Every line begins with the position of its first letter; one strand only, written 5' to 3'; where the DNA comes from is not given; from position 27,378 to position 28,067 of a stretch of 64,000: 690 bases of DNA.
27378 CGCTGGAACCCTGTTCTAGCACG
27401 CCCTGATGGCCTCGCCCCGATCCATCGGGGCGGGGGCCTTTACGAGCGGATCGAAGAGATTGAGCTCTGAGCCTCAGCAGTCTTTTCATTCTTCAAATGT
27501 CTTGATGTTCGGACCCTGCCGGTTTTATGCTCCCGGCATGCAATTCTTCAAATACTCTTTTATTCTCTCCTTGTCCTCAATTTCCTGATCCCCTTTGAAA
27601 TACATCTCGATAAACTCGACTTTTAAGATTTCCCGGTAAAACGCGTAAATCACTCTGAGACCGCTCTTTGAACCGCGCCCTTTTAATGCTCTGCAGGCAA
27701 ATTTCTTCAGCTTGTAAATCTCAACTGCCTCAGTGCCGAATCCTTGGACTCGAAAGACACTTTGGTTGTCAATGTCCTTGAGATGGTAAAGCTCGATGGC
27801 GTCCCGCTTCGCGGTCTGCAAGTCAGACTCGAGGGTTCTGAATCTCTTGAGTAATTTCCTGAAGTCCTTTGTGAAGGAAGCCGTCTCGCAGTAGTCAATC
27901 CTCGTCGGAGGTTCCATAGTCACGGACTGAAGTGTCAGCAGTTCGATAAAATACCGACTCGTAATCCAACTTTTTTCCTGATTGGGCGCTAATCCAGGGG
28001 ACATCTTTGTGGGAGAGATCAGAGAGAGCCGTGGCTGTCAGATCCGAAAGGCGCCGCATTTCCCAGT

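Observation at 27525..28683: HTH-XRE + Panacea (DUF4065) antitoxin with an overlapping RelE-fold toxin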

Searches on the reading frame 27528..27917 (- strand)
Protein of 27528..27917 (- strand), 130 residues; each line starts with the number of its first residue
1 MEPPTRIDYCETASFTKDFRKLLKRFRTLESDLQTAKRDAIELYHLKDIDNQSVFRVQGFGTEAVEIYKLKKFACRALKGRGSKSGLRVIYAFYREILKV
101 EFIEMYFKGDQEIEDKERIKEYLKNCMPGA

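Call 4: search_protein_families(library=pfam, proteins=[window:27528-27917:-], max_evalue=1)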
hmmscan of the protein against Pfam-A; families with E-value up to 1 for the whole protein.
window:27528-27917:- (130 aa): 1 family
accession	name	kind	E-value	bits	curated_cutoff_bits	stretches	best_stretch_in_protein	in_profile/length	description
PF08762.16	CRPV_capsid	-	0.0013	18.9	22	1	18-102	15-81/199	CRPV capsid protein like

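Call 5: search_protein_families(library=ncbifam, proteins=[window:27528-27917:-], max_evalue=1)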
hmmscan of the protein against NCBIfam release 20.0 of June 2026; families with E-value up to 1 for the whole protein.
window:27528-27917:- (130 aa): 0 families

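Call 6: search_protein_families(library=padloc, proteins=[window:27528-27917:-], max_evalue=1)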
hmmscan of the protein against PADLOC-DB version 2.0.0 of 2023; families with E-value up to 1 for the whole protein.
window:27528-27917:- (130 aa): 0 families

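Call 7: find_homologous_proteins(query=window:27528-27917:-, max_evalue=0.01)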
Query window:27528-27917:- (130 aa): 991 proteins with E <= 0.01 among 1000 candidates; the best 120 are listed.
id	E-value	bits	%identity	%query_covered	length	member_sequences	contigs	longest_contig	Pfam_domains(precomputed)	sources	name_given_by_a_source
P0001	3.0e-80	284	100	100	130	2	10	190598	-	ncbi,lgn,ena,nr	ncbi:MAG: hypothetical protein LAO21_11205 [Acidobacteriia bacterium]|nr:hypothetical protein [Terri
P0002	5.5e-73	261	91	100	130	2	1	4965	-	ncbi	ncbi:MAG: hypothetical protein ACHQKY_14760 [Terriglobia bacterium]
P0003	1.9e-69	249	90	99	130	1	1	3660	-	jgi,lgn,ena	-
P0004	7.0e-57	209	99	75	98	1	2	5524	-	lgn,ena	-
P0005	6.5e-53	196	74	96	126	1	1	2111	-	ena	-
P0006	9.8e-53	195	74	96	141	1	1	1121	-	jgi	-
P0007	4.0e-50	187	72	94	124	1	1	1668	-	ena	-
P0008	1.1e-49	185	69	96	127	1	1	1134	-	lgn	-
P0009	1.5e-49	185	70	96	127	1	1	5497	-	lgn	-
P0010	2.3e-49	185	66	96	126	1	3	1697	-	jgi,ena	-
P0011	4.8e-49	183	68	96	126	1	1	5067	-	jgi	-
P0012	7.3e-49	183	66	96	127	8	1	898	-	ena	-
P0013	7.7e-49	183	66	96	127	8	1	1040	-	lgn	-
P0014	1.1e-48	182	68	95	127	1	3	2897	-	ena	-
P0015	1.1e-48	182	69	92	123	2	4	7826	-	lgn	-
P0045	4.3e-47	177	67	95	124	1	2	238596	-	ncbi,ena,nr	ncbi:hypothetical protein KAS79_01080 [Candidatus Parcubacteria bacterium]|nr:hypothetical protein [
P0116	4.5e-44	167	62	94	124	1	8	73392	-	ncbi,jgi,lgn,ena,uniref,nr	ncbi:MAG: hypothetical protein A3F54_05785 [Candidatus Kerfeldbacteria bacterium RIFCSPHIGHO2_12_FUL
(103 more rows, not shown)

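Call 8: search_solved_structures(query=window:27528-27917:-, max_evalue=10, show_alignments=2)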
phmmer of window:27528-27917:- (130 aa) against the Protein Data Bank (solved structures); distinct sequences matched with E-value up to 10: 9.
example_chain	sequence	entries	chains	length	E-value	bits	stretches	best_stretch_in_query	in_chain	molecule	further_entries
2y0a_A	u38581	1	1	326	0.44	14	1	11-92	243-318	DEATH-ASSOCIATED PROTEIN KINASE 1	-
5ja9_C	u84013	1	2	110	0.62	13.5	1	77-112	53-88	Toxin HigB-2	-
5ja8_A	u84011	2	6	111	0.62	13.5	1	77-112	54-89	Toxin HigB-2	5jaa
8a0x_C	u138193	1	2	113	0.64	13.4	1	77-112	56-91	Toxin HigB-2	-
9tv9_C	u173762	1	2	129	0.83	13.1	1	77-112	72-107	Toxin HigB-2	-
5mje_A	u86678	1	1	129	0.84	13.1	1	77-112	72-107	Cytotoxic translational repressor of toxin-antitoxin stability system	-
2qfa_B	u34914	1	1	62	0.86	13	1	12-49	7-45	Borealin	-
6yif_B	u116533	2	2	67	0.9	13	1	11-49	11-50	Borealin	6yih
2raw_B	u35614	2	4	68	1.2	12.5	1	12-49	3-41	Borealin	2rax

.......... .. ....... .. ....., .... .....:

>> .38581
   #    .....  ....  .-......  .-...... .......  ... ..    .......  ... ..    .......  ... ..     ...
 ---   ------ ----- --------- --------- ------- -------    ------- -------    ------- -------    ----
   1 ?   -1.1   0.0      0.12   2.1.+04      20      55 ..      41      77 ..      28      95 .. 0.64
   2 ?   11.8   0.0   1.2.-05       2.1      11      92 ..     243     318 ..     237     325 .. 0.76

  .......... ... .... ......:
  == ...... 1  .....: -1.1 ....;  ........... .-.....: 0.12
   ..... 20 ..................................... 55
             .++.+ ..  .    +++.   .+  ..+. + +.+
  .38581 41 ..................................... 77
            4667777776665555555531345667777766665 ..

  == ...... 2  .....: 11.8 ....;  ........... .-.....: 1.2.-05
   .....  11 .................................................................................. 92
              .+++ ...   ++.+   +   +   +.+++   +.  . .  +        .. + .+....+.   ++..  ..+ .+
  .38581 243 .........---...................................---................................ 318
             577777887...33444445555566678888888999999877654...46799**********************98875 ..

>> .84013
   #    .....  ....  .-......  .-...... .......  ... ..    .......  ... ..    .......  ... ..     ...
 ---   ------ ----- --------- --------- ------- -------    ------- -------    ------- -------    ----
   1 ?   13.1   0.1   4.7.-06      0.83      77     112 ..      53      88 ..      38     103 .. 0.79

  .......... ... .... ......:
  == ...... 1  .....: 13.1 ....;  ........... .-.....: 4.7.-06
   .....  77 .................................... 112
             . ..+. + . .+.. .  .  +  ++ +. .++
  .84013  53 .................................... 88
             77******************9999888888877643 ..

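Call 10: search_solved_structures(query=A1, max_evalue=10, show_alignments=3)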
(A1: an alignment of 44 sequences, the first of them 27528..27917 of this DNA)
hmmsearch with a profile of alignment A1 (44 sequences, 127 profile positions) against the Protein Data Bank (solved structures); distinct sequences matched with E-value up to 10: 9.
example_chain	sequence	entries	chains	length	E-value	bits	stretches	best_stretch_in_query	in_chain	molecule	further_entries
5ja9_C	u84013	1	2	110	0.014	18.4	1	77-121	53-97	Toxin HigB-2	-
5ja8_A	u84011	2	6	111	0.014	18.4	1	77-121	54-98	Toxin HigB-2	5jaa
8a0x_C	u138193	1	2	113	0.015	18.4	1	77-121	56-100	Toxin HigB-2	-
9tv9_C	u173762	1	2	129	0.019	18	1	77-121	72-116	Toxin HigB-2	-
5mje_A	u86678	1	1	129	0.02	17.9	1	77-121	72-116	Cytotoxic translational repressor of toxin-antitoxin stability system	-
1by0_A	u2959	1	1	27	0.86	12.7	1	11-32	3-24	PROTEIN (HEPATITIS DELTA ANTIGEN)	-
8auv_F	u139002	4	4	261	2.2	11.3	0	51-75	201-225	eS1 (40S ribosomal protein S3a) | 40S ribosomal protein S3a | Small ribosomal subunit protein eS1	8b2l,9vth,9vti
5uen_A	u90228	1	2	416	2.8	11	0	22-106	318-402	Adenosine receptor A1,Soluble cytochrome b562,Adenosine receptor A1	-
4v7e_BB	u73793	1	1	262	4.8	10.3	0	51-74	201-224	40S ribosomal protein S1E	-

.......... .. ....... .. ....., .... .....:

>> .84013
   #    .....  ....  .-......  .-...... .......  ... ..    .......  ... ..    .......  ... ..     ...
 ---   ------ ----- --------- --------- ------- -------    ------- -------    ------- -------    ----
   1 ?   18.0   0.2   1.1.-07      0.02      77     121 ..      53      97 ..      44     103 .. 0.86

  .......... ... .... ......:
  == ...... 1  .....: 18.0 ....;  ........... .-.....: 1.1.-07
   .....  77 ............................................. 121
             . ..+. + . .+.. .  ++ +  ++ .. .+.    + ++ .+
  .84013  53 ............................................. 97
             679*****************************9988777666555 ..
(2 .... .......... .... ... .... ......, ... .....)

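Call 15: predict_structure(alignment_id=A1)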
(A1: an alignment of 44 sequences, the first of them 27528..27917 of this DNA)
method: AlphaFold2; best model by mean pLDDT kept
length: 130 residues; sequences in the alignment: 44
mean_pLDDT: 87.3   pTM: 0.84
mean pLDDT of the five models: 87.3, 86.8, 86.7, 86.2, 85.0
residues with pLDDT >= 90: 82; 70-90: 31; 50-70: 15; < 50: 2
segments of 3 or more residues with pLDDT < 50: none
pLDDT, mean of each block of 10 residues (from residue 1): 75 97 91 92 91 91 92 72 77 94 93 93 77
secondary structure, 60 per line:
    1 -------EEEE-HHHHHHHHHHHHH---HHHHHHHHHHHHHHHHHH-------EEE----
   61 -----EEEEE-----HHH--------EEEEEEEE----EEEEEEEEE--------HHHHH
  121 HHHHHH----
elements in order: E8-11 H13-25 H29-46 E54-56 E66-70 E87-94 E99-107 H116-126

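Call 17: fold_search(model_id=the predicted structure, library=pdb)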
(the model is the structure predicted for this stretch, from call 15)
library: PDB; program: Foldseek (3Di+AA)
matches with E <= 10: 601; with E <= 0.001: 0
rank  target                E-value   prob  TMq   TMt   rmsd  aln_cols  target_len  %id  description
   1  1wmi_A                1.1e-03  1.00  0.48  0.67   4.4       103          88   14  Crystal structure of archaeal RelE-RelB complex from Pyrococcus horikoshii OT3 (released 2005-03-15)
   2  8a0x_C                1.2e-03  0.99  0.42  0.49   6.3       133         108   20  Crystal structure of the HigB2-HigA2 tetramer in complex with operator DNA (released 2023-05-03)
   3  8a0x_D                4.3e-03  1.00  0.48  0.55   5.5       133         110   21  Crystal structure of the HigB2-HigA2 tetramer in complex with operator DNA (released 2023-05-03)
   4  5ja8_C                5.8e-03  1.00  0.50  0.58   5.0       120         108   17  Crystal structure of the HigB2 toxin in complex with Nb2 (released 2017-04-05)
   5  5ja8_E                9.0e-03  1.00  0.51  0.60   5.0       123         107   17  Crystal structure of the HigB2 toxin in complex with Nb2 (released 2017-04-05)
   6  2otr_MODEL_1_A        1.4e-02  0.98  0.42  0.57   5.9       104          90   12  Solution Structure of Conserved Hypothetical Protein HP0892 from Helicobacter pylori (released 2007-12-18)
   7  4fxh_B                1.7e-02  0.98  0.47  0.62   8.4       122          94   18  Crystal structure of the isolated E. coli RelE toxin, P212121 form (released 2012-08-29)
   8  5ja9_D                1.8e-02  0.99  0.50  0.63   4.6       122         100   17  Crystal structure of the HigB2 toxin in complex with Nb6 (released 2017-04-05)
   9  9w3a_D                1.8e-02  0.90  0.41  0.47   7.5       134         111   18  Crystal structure of PfiAT toxin-antitoxin complex (released 2026-02-11)
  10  5mje_A                1.9e-02  1.00  0.53  0.61   4.6       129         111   15  Crystal structure of the HigB2 toxin in complex with Nb8 (released 2017-04-05)
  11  5ja9_C                1.9e-02  0.99  0.53  0.65   4.9       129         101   17  Crystal structure of the HigB2 toxin in complex with Nb6 (released 2017-04-05)
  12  5ja8_A                1.9e-02  0.92  0.43  0.50   6.1       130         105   17  Crystal structure of the HigB2 toxin in complex with Nb2 (released 2017-04-05)
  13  9w3a_C                2.0e-02  0.87  0.38  0.43   7.8       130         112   16  Crystal structure of PfiAT toxin-antitoxin complex (released 2026-02-11)
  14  9g12_B                4.1e-02  0.99  0.45  0.66   4.2       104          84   12  Mycobacterium tuberculosis RelBE1 toxin-antitoxin system; rv1247c (relB1 antitoxin), rv1246c (relE1 toxin) (released 2025-12-17)
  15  4q2u_B                4.9e-02  0.96  0.44  0.59   4.8       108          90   12  Crystal structure of the E. coli DinJ-YafQ toxin-antitoxin complex (released 2014-06-11)
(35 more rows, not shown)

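Call 23: find_encoding_contigs(protein=P0045, flank=4000, max_places=2)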
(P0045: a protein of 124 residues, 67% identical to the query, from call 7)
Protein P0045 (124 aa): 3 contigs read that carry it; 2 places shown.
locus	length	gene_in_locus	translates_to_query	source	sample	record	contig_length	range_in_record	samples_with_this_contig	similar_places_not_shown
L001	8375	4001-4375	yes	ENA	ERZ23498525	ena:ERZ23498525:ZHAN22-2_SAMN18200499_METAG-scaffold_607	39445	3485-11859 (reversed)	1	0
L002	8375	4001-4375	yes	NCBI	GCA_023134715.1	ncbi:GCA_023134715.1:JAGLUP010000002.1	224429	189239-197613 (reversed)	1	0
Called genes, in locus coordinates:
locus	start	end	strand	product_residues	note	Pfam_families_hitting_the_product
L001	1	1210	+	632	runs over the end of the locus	PF00012:HSP70, PF06723:MreB_Mbl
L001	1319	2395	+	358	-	PF00226:DnaJ, PF01556:DnaJ_C, PF00684:DnaJ_CXXCXGXG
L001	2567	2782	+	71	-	-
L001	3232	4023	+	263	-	PF01381:HTH_3, PF12844:HTH_19, PF13274:SocA_Panacea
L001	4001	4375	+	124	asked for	-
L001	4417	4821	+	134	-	PF00293:NUDIX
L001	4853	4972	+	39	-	-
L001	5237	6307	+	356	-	PF03372:Exo_endo_phos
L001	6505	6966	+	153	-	-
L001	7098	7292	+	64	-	PF04024:PspC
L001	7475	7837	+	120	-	PF01555:N6_N4_Mtase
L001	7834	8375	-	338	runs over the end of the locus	-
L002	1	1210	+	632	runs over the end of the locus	PF00012:HSP70, PF06723:MreB_Mbl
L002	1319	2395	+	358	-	PF00226:DnaJ, PF01556:DnaJ_C, PF00684:DnaJ_CXXCXGXG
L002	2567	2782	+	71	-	-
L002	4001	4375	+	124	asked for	-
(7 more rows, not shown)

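Call 24: find_encoding_contigs(protein=P0116, flank=4000, max_places=2)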
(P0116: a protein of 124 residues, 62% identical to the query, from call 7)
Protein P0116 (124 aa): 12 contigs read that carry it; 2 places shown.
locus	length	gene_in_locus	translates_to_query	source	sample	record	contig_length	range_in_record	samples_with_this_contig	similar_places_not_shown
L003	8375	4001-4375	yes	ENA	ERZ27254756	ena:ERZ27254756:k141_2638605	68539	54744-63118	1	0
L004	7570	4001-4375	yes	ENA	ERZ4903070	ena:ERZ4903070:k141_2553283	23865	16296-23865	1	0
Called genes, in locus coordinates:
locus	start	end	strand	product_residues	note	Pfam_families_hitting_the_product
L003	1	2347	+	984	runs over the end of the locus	PF00580:UvrD-helicase, PF13245:AAA_19, PF13604:AAA_30 (faint), PF21445:ADDB_N (faint), PF13361:UvrD_C, PF13538:UvrD_C_2 (faint), PF10926:DUF2800 (weak), PF12705:PDDEXK_1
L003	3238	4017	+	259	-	PF01381:HTH_3, PF12844:HTH_19 (weak), PF13274:SocA_Panacea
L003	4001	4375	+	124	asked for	-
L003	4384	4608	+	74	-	-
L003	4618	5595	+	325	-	-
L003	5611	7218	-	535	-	PF09992:NAGPA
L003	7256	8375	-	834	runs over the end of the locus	PF00534:Glycos_transf_1 (weak)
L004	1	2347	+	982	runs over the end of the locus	PF00580:UvrD-helicase, PF13245:AAA_19, PF13604:AAA_30 (faint), PF13361:UvrD_C, PF13538:UvrD_C_2 (faint), PF10926:DUF2800 (weak), PF12705:PDDEXK_1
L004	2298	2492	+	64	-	-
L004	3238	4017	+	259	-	PF01381:HTH_3, PF12844:HTH_19 (weak), PF13274:SocA_Panacea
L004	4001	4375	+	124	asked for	-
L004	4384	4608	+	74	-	-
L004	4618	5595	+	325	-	-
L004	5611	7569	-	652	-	?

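Call 26: find_related_loci(query=A1, collection=genome_contigs, flank=3000)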
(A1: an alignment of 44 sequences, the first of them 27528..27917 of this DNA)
Query A1 (130 aa) in genome_contigs; peptide patterns used: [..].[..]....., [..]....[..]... (x = any residue, [..] = any of these).
241 stretches matched a pattern; 207 encode a relative of the query (tblastn E <= 1e-3); the best 80 are kept; 80 distinct loci.
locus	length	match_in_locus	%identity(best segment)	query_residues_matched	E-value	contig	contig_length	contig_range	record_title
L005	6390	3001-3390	91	1-130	1e-77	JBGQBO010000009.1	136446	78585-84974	MAG: Terriglobia bacterium isolate OBJ2_061818_110_62 k141_1724995_length_136446_cov_15.0536, whole genome shotgun seque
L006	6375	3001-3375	68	1-125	3e-55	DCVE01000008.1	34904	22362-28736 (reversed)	MAG TPA_asm: Patescibacteria group bacterium UBA2196 UBA2196_contig_24813, whole genome shotgun sequence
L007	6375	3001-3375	65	1-125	7e-53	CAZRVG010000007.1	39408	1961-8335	MAG TPA_asm: uncultured Candidatus Saccharibacteria bacterium isolate binchicken_co173_466 genome assembly, contig: NODE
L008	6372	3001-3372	65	1-124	1e-52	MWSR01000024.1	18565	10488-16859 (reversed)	MAG: Microgenomates bacterium UTCPR1 contig_10214, whole genome shotgun sequence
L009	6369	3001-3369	67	1-123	1e-52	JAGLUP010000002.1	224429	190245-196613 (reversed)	MAG: Candidatus Parcubacteria bacterium isolate RS_11_37 ZL20.bin.37.fa_2, whole genome shotgun sequence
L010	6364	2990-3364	66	1-125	2e-51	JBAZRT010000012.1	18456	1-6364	MAG: Parcubacteria group bacterium isolate SO_2017_GW1_154 NODE_11452_length_18456_cov_1.058377_OW334_2017, whole genome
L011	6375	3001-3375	63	1-125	3e-51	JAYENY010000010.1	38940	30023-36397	MAG: Patescibacteria group bacterium isolate MAG043 MAG043_10, whole genome shotgun sequence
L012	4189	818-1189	65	1-124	5e-50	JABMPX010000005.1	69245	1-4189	MAG: Parcubacteria group bacterium isolate bin.79 k141_1415011, whole genome shotgun sequence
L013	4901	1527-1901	62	1-125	5e-49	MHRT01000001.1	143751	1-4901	MAG: Candidatus Taylorbacteria bacterium RIFCSPHIGHO2_12_FULL_45_16 rifcsphigho2_12_scaffold_125, whole genome shotgun s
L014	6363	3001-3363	64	5-125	4e-49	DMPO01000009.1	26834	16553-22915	MAG TPA_asm: Candidatus Azambacteria bacterium isolate UBA12106 contig_13256, whole genome shotgun sequence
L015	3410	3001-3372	60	1-124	5e-49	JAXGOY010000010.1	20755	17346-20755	MAG: Candidatus Dojkabacteria bacterium isolate AnMBR.bin290 bin290_10, whole genome shotgun sequence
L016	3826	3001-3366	62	5-126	6e-49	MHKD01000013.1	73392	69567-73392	MAG: Candidatus Kerfeldbacteria bacterium RIFCSPHIGHO2_12_FULL_48_17 rifcsphigho2_12_scaffold_2382, whole genome shotgun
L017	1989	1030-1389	65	6-125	1e-48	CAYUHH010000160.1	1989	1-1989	MAG TPA_asm: uncultured Pseudomonadota bacterium isolate binchicken_co181_180 genome assembly, contig: NODE_148690_lengt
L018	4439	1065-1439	61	1-125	9e-48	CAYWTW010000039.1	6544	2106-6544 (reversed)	MAG TPA_asm: uncultured Candidatus Saccharibacteria bacterium isolate SRP329715_co1_14 genome assembly, contig: NODE_181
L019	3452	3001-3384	60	1-128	8e-48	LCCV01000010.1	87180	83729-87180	MAG: Parcubacteria group bacterium GW2011_GWA2_42_14 UV01_C0010, whole genome shotgun sequence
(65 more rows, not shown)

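Call 31: search_protein_families(library=pfam, alignment_id=A1, max_evalue=10)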
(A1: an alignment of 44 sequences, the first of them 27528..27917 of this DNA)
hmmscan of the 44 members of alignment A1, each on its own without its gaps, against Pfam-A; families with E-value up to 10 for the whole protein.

A. member 1, window:27528-27917:- (130 aa): 1 family
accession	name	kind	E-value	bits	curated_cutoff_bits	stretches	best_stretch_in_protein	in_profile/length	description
PF08762.16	CRPV_capsid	-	0.0013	18.9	22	1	18-102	15-81/199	CRPV capsid protein like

B. families by the number of members that match (of 44 scanned): 28 families (the first 25 are shown)
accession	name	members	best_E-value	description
PF17264.7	DUF5330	21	0.012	Family of unknown function (DUF5330)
PF08580.15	KAR9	8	0.059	Yeast cortical protein KAR9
PF08762.16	CRPV_capsid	7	0.0013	CRPV capsid protein like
PF11646.13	DUF3258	7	0.0089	Protein of unknown function DUF3258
PF09723.15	Zn_ribbon_8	6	0.042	Zinc ribbon domain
PF25303.1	DUF7879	2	0.0052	Family of unknown function (DUF7879)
PF12157.13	DUF3591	2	0.0089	Protein of unknown function (DUF3591)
PF24273.1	TRASH_HVO_1752_C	2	0.066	HVO_1752, C-terminal TRASH domain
PF15011.11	CA109-like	2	0.075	Ribosome biogenesis protein C1orf109-like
PF22988.2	PWWP_KDM3B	2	0.097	Lysine-specific demethylase 3B, PWWP domain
PF02899.23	Phage_int_SAM_1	2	0.13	Phage integrase, N-terminal SAM-like domain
PF02676.19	TYW3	1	0.00092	Methyltransferase TYW3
PF18977.5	DUF5713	1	0.032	Family of unknown function (DUF5713)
PF24139.1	TPR_TNPO3_IPO13_4th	1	0.048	Transportin-3/Importin-13 fourth TPR domain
PF17832.7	Pre-PUA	1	0.052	Pre-PUA-like domain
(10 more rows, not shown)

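Call 48: search_dna_similar(query=window:27528-27917:-, collection=plasmids, mode=protein, max_evalue=0.001, max_rows=15)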
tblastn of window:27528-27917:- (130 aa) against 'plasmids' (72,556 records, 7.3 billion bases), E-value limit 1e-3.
No match.
